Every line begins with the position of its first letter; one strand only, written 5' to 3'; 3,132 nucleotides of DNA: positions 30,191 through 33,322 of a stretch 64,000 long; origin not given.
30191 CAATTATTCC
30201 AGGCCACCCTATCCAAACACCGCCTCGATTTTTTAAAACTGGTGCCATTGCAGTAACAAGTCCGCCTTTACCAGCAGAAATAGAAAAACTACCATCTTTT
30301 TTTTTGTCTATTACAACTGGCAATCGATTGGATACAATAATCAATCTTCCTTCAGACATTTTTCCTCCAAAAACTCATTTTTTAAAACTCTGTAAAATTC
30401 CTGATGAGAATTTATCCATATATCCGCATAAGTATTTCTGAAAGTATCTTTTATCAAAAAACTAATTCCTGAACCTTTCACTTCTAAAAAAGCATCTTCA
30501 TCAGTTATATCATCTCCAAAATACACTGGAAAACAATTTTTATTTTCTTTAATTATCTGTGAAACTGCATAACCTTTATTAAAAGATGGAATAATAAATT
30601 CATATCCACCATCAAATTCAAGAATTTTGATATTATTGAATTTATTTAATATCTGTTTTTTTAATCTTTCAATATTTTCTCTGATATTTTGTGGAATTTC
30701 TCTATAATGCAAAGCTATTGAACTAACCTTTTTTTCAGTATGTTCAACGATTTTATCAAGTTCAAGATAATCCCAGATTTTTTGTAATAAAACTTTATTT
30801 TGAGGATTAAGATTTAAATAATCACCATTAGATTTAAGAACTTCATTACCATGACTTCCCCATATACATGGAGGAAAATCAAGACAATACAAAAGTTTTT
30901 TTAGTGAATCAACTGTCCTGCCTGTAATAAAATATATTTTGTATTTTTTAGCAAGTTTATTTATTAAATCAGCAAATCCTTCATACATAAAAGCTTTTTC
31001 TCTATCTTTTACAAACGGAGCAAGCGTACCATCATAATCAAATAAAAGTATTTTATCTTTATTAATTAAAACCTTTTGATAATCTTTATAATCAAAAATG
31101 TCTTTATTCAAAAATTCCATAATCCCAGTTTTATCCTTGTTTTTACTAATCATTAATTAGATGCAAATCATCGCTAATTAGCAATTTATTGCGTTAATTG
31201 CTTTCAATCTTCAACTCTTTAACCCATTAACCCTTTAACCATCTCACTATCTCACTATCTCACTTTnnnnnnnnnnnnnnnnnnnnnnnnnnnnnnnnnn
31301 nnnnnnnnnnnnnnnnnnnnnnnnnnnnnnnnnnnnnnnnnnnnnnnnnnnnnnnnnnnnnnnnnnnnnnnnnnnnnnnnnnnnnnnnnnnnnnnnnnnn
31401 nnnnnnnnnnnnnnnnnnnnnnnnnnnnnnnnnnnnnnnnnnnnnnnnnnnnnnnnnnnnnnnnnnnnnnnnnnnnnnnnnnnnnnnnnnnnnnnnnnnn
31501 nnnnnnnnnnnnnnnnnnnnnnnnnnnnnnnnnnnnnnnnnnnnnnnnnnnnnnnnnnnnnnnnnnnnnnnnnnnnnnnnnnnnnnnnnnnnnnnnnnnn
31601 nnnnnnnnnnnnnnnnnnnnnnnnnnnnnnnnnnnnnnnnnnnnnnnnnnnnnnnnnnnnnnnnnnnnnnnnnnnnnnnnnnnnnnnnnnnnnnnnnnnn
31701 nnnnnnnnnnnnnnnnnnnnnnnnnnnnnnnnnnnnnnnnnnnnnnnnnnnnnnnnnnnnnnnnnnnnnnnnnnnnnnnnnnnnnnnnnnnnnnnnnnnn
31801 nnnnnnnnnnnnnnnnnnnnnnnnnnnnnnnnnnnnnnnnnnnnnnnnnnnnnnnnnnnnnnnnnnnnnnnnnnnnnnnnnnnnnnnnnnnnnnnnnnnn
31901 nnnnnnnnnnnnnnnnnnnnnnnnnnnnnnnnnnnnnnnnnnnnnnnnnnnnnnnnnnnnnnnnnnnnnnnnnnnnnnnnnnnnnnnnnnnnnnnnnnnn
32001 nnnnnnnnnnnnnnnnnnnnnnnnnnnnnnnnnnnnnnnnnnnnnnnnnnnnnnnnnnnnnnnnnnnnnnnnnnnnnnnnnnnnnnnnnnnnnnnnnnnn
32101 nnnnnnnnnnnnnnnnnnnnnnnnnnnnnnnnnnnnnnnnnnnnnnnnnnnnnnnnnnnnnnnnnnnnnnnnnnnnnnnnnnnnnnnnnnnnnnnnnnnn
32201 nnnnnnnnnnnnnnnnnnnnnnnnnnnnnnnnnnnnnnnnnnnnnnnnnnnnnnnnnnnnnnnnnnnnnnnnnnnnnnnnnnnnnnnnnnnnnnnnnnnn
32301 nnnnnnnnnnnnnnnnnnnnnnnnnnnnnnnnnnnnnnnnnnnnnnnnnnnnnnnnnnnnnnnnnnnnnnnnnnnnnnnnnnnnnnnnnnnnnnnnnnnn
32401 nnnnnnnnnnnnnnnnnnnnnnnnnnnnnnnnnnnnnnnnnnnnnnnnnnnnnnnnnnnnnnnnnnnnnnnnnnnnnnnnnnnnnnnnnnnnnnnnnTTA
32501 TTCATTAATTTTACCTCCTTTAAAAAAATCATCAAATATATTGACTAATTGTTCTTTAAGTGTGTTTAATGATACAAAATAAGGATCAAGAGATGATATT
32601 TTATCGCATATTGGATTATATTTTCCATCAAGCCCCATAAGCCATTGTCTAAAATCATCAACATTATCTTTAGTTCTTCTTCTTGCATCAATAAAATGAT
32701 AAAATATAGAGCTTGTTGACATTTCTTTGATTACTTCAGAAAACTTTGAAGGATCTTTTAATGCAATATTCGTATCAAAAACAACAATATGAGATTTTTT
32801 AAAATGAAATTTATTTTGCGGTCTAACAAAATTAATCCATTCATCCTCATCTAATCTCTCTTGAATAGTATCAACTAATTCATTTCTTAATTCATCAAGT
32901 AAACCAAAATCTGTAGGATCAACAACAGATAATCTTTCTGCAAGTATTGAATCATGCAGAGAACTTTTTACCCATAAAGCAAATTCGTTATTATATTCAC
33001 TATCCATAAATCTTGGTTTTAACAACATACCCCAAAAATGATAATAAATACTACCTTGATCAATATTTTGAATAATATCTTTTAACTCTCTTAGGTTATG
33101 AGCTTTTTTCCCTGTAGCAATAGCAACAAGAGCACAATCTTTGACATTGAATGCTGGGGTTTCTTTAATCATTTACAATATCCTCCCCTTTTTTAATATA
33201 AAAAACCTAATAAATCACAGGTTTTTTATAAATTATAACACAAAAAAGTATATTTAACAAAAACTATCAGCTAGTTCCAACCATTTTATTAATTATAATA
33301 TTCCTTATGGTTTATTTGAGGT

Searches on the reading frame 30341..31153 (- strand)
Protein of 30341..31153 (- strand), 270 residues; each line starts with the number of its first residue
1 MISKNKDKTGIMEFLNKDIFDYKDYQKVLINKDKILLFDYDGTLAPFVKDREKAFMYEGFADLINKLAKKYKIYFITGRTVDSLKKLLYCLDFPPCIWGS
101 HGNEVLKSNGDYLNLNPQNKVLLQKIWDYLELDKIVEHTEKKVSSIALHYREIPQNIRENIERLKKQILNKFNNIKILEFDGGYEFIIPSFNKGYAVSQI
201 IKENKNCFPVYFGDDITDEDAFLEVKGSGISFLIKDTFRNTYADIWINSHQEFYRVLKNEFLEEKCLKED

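Call 68: search_protein_families(library=pfam, proteins=[window:30341-31153:-], max_evalue=0.00001)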
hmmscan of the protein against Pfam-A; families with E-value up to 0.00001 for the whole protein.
window:30341-31153:- (270 aa): 2 families
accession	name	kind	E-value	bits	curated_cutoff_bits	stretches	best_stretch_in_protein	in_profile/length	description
PF02358.22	Trehalose_PPase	-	2.1e-20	73.3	27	1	37-227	1-205/235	Trehalose-phosphatase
PF08282.18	Hydrolase_3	-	7.7e-07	29.5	20.9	0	37-134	2-95/255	haloacid dehalogenase-like hydrolase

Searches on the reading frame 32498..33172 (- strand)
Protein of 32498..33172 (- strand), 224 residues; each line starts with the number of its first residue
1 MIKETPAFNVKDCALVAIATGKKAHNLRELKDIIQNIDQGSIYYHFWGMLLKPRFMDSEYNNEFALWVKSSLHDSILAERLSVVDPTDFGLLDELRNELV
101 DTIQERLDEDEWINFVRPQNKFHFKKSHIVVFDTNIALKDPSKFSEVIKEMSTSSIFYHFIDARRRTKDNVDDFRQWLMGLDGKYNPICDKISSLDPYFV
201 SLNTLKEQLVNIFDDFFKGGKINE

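Call 69: search_protein_families(library=pfam, proteins=[window:32498-33172:-], max_evalue=0.00001)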
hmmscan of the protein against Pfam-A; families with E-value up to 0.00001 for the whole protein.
window:32498-33172:- (224 aa): 1 family
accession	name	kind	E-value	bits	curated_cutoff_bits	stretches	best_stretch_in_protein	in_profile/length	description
PF19027.5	DUF5752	-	1e-79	267.2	23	1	7-213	3-207/208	Family of unknown function (DUF5752)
